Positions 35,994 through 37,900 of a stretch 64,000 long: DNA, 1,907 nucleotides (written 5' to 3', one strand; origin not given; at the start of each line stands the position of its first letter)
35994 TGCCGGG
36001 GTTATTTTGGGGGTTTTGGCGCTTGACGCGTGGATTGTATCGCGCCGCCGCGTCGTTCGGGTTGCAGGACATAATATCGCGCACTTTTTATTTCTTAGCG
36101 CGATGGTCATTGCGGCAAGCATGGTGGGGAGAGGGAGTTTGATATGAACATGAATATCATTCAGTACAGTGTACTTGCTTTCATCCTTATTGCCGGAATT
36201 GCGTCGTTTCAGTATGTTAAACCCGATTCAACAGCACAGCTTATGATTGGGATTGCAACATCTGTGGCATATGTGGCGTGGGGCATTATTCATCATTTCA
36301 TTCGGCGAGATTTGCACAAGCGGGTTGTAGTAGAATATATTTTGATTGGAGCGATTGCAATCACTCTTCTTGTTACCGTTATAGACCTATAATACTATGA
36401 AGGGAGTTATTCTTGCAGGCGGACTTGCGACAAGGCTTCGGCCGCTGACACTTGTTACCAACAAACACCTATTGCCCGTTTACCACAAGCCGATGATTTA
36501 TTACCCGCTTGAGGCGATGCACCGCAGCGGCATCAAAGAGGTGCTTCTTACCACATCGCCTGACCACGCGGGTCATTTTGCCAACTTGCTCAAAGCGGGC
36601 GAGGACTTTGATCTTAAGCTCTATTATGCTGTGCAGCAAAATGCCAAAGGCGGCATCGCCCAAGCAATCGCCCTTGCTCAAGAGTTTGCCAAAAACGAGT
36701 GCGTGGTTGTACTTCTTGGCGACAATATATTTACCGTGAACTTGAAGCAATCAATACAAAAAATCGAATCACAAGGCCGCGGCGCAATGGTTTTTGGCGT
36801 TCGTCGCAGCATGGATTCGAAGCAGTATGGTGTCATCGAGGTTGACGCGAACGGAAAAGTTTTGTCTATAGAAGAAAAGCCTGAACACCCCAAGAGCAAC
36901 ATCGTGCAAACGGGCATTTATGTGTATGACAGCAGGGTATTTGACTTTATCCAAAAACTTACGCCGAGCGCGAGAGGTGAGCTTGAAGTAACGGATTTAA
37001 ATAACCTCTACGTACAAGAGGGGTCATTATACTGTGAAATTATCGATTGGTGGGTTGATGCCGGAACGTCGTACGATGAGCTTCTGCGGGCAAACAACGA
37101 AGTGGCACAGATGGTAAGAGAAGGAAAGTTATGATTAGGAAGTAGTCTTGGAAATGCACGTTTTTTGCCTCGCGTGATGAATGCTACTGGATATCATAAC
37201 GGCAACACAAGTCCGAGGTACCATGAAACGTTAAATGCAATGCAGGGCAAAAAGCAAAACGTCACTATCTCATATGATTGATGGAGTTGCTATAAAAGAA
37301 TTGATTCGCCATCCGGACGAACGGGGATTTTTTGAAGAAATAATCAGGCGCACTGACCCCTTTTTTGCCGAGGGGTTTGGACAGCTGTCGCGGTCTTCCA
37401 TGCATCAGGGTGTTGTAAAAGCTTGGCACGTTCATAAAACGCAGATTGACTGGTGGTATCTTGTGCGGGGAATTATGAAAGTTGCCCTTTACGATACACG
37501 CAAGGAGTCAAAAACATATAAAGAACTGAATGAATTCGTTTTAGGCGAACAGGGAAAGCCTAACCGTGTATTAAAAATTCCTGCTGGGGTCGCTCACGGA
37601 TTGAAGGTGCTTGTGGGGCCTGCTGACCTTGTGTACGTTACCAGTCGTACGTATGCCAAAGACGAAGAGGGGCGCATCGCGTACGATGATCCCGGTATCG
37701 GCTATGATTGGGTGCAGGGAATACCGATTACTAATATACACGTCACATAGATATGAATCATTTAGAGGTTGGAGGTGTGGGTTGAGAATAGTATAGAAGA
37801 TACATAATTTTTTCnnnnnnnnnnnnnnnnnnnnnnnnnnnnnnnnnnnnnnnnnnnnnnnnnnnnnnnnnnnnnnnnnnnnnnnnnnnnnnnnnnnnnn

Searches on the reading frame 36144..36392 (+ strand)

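Call 66: search_protein_families(library=pfam, proteins=[window:36144-36392:+], max_evalue=0.001)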
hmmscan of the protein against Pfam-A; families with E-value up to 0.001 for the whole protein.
window:36144-36392:+ (82 aa): 1 family
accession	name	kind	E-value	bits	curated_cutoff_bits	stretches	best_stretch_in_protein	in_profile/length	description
PF18900.5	DUF5656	-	0.00015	21.6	23.3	1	39-76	202-239/242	Protein of unknown function (DUF5656)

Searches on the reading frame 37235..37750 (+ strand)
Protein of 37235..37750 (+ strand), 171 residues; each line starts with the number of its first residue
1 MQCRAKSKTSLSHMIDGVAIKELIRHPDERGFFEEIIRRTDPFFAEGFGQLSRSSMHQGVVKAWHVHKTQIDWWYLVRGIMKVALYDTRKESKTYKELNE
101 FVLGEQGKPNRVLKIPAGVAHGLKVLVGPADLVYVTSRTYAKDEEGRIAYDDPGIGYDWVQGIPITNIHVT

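Call 6: search_protein_families(library=ncbifam, proteins=[window:37235-37750:+], max_evalue=0.00001)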
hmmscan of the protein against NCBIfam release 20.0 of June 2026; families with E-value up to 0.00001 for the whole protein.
window:37235-37750:+ (171 aa): 1 family
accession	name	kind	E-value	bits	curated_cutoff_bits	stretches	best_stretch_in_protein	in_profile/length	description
TIGR01221.1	rmlC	equivalog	2e-18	66.8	155.75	1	14-161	6-156/176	dTDP-4-dehydrorhamnose 3,5-epimerase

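Call 66: search_protein_families(library=pfam, proteins=[window:37235-37750:+], max_evalue=0.001)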
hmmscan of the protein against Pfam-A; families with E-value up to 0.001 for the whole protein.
window:37235-37750:+ (171 aa): 2 families
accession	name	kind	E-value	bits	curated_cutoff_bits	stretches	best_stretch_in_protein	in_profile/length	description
PF00908.23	dTDP_sugar_isom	-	2.5e-22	79.8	27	1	14-163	3-153/168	dTDP-4-dehydrorhamnose 3,5-epimerase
PF14667.12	Polysacc_synt_C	-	8.3e-07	29.6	28.7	1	26-133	1-94/111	Polysaccharide biosynthesis C-terminal domain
